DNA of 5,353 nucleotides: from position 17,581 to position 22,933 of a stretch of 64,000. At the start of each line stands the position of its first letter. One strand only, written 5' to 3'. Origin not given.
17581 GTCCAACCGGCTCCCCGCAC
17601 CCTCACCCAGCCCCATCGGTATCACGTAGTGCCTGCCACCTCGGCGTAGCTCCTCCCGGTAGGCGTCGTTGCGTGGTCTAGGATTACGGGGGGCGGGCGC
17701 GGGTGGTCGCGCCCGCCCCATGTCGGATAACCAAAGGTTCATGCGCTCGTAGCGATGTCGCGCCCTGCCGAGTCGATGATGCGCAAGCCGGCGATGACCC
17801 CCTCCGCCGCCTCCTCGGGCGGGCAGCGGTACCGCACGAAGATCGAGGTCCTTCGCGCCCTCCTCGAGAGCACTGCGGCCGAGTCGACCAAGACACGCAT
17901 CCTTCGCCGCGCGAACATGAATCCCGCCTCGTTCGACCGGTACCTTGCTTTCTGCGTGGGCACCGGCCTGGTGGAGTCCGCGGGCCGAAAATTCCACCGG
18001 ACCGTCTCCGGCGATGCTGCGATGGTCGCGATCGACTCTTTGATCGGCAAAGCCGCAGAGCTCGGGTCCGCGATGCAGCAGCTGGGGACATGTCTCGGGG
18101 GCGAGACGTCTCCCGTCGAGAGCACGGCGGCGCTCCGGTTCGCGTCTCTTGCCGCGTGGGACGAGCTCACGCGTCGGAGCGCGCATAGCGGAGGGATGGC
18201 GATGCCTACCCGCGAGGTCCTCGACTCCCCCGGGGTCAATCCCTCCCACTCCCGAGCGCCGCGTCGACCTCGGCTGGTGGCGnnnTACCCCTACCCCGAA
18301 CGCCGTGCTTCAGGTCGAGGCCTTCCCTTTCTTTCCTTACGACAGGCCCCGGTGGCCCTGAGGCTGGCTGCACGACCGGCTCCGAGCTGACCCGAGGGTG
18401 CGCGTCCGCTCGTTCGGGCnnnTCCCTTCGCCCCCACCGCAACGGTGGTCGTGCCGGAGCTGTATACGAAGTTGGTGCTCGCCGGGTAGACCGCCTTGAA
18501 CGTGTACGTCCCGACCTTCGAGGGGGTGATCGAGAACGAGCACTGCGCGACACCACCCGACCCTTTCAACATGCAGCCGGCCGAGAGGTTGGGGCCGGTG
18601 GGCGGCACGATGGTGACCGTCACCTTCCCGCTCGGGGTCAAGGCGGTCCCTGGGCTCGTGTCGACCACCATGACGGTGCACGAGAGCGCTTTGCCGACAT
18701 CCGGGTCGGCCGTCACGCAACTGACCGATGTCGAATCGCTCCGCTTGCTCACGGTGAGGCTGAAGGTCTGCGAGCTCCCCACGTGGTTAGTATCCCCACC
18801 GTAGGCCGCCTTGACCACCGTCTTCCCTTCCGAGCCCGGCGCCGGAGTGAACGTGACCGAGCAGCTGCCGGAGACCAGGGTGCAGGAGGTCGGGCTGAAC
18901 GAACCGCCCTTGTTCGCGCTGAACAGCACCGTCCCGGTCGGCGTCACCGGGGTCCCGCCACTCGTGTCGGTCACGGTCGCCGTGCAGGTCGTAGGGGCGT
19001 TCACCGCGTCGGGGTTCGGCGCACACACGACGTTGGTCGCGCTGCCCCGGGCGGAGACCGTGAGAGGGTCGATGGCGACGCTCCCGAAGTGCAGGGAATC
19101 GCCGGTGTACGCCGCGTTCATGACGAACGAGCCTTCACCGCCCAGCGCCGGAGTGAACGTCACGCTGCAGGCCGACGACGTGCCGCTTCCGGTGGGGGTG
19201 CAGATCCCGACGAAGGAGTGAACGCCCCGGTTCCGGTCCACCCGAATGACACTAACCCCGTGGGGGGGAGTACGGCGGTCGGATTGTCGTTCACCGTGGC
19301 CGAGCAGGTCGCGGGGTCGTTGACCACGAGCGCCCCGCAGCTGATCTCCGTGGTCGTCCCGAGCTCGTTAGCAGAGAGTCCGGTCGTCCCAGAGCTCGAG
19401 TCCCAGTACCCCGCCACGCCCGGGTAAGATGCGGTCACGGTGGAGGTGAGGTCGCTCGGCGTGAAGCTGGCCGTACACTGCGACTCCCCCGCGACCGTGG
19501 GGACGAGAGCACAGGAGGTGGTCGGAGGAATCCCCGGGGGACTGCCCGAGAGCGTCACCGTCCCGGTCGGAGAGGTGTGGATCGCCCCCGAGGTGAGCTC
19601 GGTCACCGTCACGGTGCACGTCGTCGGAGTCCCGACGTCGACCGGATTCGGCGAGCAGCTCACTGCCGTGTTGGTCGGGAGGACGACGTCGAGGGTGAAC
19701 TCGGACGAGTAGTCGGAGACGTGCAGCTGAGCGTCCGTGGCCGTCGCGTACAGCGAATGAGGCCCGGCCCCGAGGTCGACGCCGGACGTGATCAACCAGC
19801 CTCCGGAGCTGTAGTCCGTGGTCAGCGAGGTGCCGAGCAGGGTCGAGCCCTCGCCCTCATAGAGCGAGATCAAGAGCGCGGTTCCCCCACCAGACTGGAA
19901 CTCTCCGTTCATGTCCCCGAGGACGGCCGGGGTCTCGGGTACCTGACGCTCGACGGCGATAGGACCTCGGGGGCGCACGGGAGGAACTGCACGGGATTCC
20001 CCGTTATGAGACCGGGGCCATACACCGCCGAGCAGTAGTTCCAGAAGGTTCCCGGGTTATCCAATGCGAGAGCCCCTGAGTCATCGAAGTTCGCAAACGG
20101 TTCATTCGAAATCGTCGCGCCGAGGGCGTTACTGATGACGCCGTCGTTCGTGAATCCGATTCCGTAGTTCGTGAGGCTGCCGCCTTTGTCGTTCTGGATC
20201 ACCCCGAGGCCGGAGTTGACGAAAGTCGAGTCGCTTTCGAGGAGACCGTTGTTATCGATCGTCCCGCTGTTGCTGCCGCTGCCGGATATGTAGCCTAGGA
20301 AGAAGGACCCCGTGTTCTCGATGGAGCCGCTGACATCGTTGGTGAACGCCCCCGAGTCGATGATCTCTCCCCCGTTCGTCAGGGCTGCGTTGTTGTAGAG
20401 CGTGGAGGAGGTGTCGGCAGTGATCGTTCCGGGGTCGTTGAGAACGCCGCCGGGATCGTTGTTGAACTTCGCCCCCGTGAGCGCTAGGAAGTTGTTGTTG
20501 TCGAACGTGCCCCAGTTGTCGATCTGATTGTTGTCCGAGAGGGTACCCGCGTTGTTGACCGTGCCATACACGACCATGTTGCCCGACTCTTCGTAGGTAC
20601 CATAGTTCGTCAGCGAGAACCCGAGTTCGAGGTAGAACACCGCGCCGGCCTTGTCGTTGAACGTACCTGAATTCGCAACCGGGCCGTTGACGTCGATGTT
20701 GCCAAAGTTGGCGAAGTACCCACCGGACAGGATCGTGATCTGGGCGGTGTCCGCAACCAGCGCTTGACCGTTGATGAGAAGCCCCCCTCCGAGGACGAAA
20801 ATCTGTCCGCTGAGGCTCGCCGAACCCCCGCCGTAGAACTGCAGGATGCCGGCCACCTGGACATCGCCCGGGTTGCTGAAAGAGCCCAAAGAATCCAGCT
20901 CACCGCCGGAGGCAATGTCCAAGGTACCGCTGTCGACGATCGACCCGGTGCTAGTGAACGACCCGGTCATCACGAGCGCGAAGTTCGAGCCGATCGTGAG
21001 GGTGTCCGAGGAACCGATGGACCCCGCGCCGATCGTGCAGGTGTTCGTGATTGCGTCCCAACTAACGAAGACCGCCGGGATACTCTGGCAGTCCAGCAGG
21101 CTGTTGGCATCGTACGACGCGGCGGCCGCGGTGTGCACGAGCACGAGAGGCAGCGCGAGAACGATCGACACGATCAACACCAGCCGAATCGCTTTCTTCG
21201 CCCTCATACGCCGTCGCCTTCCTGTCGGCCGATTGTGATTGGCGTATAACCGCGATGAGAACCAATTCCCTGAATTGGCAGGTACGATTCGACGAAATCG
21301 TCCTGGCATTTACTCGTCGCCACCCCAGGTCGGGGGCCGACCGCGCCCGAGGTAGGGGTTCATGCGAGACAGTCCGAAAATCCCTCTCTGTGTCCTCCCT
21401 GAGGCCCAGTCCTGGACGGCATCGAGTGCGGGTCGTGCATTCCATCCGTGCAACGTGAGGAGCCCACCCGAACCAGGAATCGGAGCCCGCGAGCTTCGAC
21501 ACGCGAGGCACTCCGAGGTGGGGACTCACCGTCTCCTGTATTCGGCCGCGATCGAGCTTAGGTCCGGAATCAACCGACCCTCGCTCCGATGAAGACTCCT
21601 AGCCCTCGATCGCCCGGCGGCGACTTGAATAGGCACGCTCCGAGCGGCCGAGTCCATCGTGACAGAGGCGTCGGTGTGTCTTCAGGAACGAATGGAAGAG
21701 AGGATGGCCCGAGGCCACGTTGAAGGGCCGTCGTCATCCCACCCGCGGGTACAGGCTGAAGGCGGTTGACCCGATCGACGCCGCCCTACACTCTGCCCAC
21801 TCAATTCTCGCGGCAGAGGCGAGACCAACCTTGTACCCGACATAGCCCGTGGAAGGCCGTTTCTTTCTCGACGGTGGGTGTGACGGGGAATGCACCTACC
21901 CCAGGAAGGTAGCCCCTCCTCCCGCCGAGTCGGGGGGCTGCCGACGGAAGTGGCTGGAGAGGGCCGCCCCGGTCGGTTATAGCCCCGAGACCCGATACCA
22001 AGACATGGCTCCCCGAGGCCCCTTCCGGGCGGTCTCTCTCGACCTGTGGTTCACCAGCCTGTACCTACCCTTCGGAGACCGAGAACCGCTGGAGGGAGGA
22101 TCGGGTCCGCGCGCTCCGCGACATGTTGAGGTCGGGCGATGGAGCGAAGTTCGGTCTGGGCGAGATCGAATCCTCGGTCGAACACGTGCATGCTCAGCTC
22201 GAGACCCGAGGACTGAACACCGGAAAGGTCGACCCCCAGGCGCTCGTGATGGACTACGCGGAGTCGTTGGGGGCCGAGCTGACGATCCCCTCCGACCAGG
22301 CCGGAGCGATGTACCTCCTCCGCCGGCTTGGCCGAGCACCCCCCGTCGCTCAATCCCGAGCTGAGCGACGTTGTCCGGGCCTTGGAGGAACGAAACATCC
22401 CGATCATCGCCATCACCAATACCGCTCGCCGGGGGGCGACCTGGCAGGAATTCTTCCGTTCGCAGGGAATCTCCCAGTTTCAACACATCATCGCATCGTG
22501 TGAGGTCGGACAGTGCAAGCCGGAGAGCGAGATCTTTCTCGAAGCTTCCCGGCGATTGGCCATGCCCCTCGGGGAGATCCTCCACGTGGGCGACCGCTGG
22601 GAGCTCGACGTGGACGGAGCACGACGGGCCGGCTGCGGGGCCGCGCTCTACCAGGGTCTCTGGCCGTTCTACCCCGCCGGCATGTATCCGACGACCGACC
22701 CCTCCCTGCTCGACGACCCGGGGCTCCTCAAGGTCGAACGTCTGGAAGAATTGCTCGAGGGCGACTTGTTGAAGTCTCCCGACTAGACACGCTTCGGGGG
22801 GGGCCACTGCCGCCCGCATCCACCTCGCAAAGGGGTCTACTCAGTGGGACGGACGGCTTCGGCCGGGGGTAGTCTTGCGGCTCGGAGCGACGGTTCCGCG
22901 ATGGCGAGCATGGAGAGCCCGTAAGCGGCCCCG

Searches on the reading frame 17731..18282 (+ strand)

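Call 63: search_protein_families(library=pfam, proteins=[window:17731-18282:+], max_evalue=0.001)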
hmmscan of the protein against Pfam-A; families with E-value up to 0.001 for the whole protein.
window:17731-18282:+ (184 aa): 1 family
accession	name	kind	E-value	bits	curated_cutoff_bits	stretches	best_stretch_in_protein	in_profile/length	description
PF14947.12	HTH_45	-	8.8e-10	38.9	25.5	1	34-101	1-69/77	Winged helix-turn-helix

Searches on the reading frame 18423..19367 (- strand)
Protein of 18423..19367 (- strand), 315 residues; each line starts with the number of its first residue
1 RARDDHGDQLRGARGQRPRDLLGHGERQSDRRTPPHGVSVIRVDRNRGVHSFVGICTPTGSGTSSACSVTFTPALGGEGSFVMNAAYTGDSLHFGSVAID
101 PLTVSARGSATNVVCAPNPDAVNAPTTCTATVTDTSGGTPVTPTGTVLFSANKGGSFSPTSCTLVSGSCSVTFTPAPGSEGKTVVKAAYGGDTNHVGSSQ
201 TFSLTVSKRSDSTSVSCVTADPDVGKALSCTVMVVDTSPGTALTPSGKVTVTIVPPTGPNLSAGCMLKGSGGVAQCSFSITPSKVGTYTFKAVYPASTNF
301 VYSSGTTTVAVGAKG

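Call 63: search_protein_families(library=pfam, proteins=[window:18423-19367:-], max_evalue=0.001)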
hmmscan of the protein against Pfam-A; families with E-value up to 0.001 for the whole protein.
window:18423-19367:- (315 aa): 1 family
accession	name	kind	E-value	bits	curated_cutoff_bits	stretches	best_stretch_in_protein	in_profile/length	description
PF16640.11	Big_3_5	-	2.5e-17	63.7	35.5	2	116-206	4-87/88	Bacterial Ig-like domain (group 3)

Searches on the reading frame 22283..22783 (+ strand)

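Call 64: search_protein_families(library=pfam, proteins=[window:22283-22783:+], max_evalue=0.001)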
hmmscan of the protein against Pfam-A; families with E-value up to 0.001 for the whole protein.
window:22283-22783:+ (167 aa): 3 families
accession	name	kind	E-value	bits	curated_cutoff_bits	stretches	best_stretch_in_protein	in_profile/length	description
PF00702.32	Hydrolase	-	4.7e-15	56.9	26.4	1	18-117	94-191/191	haloacid dehalogenase-like hydrolase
PF13419.12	HAD_2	-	2.7e-10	41.1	23.8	1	23-121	80-176/178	Haloacid dehalogenase-like hydrolase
PF13242.12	Hydrolase_like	-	1.9e-07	31.3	22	1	79-123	4-48/75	HAD-hyrolase-like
